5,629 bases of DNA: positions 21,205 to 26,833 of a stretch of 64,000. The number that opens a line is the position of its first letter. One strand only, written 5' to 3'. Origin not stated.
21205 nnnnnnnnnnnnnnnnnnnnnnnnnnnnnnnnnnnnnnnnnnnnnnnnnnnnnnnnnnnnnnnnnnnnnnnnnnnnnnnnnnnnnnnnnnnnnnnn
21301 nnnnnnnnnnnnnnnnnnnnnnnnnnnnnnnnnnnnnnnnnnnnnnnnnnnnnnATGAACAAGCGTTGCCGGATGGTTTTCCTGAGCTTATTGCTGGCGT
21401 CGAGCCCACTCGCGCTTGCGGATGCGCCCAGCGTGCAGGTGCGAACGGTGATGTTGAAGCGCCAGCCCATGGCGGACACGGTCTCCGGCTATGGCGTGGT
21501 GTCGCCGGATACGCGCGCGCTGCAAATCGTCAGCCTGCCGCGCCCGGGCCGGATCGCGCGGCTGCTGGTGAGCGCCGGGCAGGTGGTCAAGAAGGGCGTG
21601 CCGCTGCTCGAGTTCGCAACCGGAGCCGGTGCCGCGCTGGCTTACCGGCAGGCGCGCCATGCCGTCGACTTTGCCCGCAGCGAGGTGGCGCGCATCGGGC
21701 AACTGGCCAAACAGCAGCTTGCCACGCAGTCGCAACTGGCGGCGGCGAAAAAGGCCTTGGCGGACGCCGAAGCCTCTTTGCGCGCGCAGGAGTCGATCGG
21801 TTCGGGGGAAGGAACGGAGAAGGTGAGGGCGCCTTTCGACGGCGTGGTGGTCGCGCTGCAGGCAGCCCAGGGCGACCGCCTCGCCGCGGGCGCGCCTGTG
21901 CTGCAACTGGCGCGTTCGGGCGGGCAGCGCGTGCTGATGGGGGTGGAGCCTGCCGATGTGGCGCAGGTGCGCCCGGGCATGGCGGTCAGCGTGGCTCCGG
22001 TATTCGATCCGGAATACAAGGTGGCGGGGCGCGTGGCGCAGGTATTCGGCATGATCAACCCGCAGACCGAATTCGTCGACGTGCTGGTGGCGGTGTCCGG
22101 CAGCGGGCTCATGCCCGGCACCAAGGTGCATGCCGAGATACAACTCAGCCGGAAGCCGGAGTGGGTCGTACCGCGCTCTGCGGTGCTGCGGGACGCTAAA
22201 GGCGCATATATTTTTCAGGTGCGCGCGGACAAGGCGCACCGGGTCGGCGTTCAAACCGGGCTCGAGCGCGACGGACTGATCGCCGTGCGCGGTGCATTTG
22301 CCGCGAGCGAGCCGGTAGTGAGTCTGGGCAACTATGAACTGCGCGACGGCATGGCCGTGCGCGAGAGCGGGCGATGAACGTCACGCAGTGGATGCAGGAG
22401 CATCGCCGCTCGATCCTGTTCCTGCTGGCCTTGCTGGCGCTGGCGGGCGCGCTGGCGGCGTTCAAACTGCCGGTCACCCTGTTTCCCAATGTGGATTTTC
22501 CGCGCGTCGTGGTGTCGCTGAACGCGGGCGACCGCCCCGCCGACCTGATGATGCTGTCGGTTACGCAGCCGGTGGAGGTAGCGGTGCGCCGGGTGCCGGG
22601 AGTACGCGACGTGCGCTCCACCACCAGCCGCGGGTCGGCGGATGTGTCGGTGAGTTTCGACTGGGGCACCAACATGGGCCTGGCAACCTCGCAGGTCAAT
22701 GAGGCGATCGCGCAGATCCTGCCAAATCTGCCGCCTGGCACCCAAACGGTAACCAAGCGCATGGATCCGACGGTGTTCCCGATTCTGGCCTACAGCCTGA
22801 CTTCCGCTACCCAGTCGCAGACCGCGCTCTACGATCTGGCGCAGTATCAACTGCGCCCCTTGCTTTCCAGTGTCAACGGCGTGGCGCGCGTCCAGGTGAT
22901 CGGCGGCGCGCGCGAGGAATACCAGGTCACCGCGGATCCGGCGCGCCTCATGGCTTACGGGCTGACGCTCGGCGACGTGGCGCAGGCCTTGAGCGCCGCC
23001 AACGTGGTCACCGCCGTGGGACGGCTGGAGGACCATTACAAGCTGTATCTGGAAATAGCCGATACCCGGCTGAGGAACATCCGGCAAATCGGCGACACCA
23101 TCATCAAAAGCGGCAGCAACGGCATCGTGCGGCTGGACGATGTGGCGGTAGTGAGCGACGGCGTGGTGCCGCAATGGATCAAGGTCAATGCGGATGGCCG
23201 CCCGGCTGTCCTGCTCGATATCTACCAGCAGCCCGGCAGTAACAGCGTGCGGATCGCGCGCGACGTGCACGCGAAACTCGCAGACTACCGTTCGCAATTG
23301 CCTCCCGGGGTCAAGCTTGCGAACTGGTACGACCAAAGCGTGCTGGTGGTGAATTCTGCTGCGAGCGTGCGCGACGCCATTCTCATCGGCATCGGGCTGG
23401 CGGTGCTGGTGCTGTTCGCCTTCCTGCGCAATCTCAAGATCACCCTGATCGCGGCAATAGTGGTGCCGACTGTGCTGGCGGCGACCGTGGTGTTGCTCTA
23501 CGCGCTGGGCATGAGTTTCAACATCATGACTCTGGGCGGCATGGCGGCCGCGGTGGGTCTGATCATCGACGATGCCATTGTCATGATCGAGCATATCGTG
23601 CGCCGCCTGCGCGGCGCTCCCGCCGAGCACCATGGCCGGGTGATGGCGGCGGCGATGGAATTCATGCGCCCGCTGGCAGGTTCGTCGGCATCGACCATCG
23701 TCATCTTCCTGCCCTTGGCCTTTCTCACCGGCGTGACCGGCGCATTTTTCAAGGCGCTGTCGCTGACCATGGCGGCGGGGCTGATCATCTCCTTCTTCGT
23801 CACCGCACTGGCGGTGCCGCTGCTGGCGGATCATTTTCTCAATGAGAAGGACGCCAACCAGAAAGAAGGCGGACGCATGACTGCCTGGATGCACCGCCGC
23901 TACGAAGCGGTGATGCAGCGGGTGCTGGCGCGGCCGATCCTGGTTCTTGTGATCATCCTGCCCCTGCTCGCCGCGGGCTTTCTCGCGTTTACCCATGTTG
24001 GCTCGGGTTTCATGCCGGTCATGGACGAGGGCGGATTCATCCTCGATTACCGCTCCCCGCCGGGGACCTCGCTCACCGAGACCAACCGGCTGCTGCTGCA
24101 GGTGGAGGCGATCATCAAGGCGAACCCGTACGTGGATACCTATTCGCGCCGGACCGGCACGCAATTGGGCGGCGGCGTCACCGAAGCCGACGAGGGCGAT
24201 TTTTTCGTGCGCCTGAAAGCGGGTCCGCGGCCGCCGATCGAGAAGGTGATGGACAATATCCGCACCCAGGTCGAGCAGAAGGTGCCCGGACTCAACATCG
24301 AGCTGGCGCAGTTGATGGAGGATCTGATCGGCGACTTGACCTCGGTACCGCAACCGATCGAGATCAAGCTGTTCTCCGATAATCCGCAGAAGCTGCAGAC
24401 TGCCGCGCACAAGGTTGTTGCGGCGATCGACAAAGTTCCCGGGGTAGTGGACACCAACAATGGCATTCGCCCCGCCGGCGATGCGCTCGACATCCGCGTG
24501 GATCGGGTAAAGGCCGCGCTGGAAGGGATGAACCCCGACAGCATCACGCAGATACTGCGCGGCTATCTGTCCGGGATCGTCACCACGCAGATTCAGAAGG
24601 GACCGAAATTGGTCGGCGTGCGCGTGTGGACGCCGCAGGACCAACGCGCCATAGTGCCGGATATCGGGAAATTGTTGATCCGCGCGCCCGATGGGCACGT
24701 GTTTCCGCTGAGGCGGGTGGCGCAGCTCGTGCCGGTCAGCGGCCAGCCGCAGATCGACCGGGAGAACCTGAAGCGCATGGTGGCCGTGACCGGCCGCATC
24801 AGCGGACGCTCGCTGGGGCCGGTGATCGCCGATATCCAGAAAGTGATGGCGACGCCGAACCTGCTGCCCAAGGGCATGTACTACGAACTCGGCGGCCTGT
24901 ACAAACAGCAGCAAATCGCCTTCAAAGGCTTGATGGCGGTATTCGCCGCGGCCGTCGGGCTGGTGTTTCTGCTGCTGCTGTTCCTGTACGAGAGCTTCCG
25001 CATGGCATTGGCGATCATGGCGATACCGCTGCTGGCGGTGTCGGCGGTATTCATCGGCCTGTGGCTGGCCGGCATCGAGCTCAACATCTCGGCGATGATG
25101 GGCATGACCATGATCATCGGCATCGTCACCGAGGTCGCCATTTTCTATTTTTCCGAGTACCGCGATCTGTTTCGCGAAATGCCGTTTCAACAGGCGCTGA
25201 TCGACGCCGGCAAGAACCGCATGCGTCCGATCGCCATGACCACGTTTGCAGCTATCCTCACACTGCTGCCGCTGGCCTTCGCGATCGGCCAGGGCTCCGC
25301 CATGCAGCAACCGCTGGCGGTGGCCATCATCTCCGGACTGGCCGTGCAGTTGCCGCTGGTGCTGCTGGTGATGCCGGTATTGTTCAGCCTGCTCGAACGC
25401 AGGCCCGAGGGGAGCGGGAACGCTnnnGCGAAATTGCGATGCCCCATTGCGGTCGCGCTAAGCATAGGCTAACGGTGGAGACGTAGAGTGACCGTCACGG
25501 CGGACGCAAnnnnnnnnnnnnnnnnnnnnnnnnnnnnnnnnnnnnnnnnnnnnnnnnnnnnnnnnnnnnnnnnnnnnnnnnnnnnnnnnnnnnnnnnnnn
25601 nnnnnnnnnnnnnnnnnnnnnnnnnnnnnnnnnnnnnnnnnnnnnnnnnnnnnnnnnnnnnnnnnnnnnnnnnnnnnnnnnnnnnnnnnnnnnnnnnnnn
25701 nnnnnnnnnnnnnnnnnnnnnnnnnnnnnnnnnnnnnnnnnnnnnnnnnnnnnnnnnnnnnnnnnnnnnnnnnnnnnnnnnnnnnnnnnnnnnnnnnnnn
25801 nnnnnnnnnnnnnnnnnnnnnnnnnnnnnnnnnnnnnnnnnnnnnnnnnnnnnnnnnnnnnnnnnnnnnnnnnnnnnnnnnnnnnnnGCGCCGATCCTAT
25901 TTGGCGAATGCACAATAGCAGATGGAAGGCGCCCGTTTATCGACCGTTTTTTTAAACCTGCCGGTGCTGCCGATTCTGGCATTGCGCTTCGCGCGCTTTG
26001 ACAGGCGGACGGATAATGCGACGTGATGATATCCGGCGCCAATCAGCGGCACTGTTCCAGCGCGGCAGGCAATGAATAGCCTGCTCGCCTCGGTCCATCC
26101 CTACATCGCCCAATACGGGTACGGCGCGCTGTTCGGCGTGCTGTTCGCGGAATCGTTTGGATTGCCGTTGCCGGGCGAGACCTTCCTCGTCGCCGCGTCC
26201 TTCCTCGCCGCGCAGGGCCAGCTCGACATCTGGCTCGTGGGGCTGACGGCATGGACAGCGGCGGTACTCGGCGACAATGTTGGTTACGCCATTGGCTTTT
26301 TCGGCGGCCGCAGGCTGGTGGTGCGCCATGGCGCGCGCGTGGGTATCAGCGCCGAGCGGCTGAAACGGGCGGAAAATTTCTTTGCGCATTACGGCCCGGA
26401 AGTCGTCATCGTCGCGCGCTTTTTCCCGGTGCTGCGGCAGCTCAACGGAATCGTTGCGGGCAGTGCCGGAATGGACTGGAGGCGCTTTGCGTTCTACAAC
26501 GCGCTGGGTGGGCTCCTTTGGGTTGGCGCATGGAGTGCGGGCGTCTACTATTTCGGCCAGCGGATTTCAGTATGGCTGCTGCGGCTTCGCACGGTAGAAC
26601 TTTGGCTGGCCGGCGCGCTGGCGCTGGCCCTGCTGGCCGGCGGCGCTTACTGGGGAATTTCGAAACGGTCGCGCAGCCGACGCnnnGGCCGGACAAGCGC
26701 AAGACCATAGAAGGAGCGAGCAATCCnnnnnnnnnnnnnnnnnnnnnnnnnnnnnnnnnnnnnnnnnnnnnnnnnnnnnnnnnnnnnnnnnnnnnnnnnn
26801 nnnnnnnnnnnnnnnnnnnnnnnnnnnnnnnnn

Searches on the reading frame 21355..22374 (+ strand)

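Call 7: search_protein_families(library=ncbifam, proteins=[window:21355-22374:+], max_evalue=0.00001)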
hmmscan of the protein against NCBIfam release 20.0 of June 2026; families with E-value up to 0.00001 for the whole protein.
window:21355-22374:+ (340 aa): 8 families
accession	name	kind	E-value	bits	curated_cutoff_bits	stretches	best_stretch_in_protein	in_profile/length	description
TIGR01730.1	RND_mfp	subfamily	1.7e-41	142.2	94.9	1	29-337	1-321/322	efflux RND transporter periplasmic adaptor subunit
TIGR00999.1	8a0102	subfamily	5.4e-21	74.9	319.3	1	75-314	1-255/271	CzcB/NccB family metal efflux transporter periplasmic adaptor subunit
TIGR02971.1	heterocyst_DevB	subfamily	4.3e-11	42.8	129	1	47-140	5-101/327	ABC exporter membrane fusion protein, DevB family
TIGR03794.1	NHLM_micro_HlyD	equivalog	7.7e-11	41.5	156.2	1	127-216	228-319/421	NHLP bacteriocin system secretion protein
NF007785.0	PRK10476.1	equivalog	6.8e-09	35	376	0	156-230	210-284/347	multidrug transporter subunit MdtN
TIGR00998.1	8a0101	subfamily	2.2e-08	33.4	390.8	1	98-229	156-280/334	EmrA/EmrK family multidrug efflux transporter periplasmic adaptor subunit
TIGR01843.1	type_I_hlyD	subfamily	1.7e-06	27.3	208.65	0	38-144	26-129/422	HlyD family type I secretion periplasmic adaptor subunit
NF002939.0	PRK03598.1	equivalog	6.2e-06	25.6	393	0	121-241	174-287/332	secretion protein HlyD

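Call 8: search_protein_families(library=pfam, proteins=[window:21355-22374:+], max_evalue=0.00001)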
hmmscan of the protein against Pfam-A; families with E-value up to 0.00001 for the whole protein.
window:21355-22374:+ (340 aa): 3 families
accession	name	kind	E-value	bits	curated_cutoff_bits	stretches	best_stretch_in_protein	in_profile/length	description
PF16576.10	HlyD_D23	-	8.3e-18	64.9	30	1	39-246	2-200/214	Barrel-sandwich domain of CusB or HlyD membrane-fusion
PF13437.12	HlyD_3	-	7.8e-15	56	22.2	1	156-250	1-96/106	HlyD family secretion protein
PF13533.13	Biotin_lipoyl_2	-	1.3e-06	28.5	29.8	0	59-83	3-27/32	Biotin-lipoyl like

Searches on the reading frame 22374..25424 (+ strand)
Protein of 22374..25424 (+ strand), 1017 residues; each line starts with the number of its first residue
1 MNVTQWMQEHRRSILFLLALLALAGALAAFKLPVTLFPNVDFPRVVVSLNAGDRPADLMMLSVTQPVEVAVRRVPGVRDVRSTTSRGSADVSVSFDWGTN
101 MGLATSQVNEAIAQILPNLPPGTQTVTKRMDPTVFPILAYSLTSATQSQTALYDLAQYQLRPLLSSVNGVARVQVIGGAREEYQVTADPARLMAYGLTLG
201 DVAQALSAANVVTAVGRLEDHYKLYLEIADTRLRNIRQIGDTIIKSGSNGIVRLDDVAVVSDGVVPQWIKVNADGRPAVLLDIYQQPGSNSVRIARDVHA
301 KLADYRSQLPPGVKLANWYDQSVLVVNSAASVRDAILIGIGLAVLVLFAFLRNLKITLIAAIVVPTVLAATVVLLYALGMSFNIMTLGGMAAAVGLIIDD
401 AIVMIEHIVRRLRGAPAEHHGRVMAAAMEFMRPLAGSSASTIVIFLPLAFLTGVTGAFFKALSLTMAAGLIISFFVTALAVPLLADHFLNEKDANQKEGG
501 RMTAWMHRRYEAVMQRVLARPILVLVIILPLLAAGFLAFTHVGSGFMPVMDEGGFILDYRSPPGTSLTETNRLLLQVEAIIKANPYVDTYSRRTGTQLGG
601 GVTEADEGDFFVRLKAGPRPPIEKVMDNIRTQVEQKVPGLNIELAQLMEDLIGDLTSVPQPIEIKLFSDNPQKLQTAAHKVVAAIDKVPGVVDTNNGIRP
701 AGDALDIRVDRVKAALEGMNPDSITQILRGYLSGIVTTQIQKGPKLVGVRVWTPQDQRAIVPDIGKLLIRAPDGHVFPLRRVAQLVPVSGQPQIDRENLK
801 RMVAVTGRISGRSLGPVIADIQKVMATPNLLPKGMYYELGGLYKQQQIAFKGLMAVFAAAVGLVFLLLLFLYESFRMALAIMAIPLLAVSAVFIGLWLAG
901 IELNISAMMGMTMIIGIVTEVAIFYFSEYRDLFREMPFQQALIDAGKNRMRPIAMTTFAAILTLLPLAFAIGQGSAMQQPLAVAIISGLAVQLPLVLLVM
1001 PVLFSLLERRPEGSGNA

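Call 7: search_protein_families(library=ncbifam, proteins=[window:22374-25424:+], max_evalue=0.00001)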
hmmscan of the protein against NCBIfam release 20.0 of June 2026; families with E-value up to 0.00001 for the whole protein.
window:22374-25424:+ (1017 aa): 12 families
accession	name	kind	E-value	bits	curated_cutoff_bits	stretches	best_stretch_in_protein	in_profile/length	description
NF033617.1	RND_permease_2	subfamily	2.1e-177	592.1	1250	1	16-1009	13-1009/1009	multidrug efflux RND transporter permease subunit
NF000282.2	RND_permease_1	subfamily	2.6e-150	502.4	1250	1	20-1009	17-1029/1029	multidrug efflux RND transporter permease subunit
TIGR00914.1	2A0601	subfamily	1e-147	493.6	701.45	1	10-1012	12-1040/1051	CusA/CzcA family heavy metal efflux RND transporter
TIGR00915.1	2A0602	subfamily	8e-129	431.2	940.35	1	20-1009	18-1030/1050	efflux RND transporter permease subunit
NF007905.0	PRK10614.1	equivalog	1.1e-116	390.8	1774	1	17-1009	16-1010/1025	multidrug efflux RND transporter permease subunit MdtC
NF007798.0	PRK10503.1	equivalog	6.5e-103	345.2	1584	1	15-1009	25-1024/1040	MdtB/MuxB family multidrug efflux RND transporter permease subunit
NF007131.0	PRK09577.1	equivalog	7.7e-99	331.8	1768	1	19-1009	16-1024/1045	multidrug efflux RND transporter permease subunit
NF007842.1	PRK10555.1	equivalog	1.9e-93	314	1854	1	17-1010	15-1029/1036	multidrug efflux RND transporter permease AcrD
NF000037.1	RND_perm_OqxB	exception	2.1e-81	274.2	2200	1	19-1007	19-1034/1050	multidrug efflux RND transporter permease subunit OqxB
NF011706.2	PRK15127.1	equivalog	4.3e-81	273.2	2150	1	20-1010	18-1032/1049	multidrug efflux RND transporter permease subunit AcrB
NF007133.0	PRK09579.1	equivalog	3.6e-77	259.9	1763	1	19-1010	19-1005/1017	multidrug efflux RND transporter permease subunit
TIGR00916.1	2A0604s01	subfamily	1.2e-11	44.7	148.6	1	331-477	86-230/231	SecD/SecF family protein translocase subunit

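Call 8: search_protein_families(library=pfam, proteins=[window:22374-25424:+], max_evalue=0.00001)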
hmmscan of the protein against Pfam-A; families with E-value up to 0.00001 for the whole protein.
window:22374-25424:+ (1017 aa): 1 family
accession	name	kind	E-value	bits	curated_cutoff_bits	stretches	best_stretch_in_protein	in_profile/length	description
PF00873.25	ACR_tran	-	2.3e-225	751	28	1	14-1007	11-1020/1021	AcrB/AcrD/AcrF family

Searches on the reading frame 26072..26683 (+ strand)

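Call 7: search_protein_families(library=ncbifam, proteins=[window:26072-26683:+], max_evalue=0.00001)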
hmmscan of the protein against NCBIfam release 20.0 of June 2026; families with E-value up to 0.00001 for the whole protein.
window:26072-26683:+ (204 aa): 3 families
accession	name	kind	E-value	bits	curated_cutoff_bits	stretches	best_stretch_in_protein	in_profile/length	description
NF008102.0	PRK10847.1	equivalog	8.2e-24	84.6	236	1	12-164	22-181/219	DedA family protein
NF052604.1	UndecprPTUtpABac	equivalog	2.1e-19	70.4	250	1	1-151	1-147/198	undecaprenyl phosphate transporter UptA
NF052605.1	UndecprPTUptAStph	equivalog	1.5e-16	61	300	1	10-166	7-163/197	undecaprenyl phosphate transporter UptA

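Call 8: search_protein_families(library=pfam, proteins=[window:26072-26683:+], max_evalue=0.00001)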
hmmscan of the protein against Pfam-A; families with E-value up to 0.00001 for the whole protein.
window:26072-26683:+ (204 aa): 1 family
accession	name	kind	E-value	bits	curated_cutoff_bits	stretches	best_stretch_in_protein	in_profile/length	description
PF09335.16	VTT_dom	-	4.3e-20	72.8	33.9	1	33-156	1-119/123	VTT domain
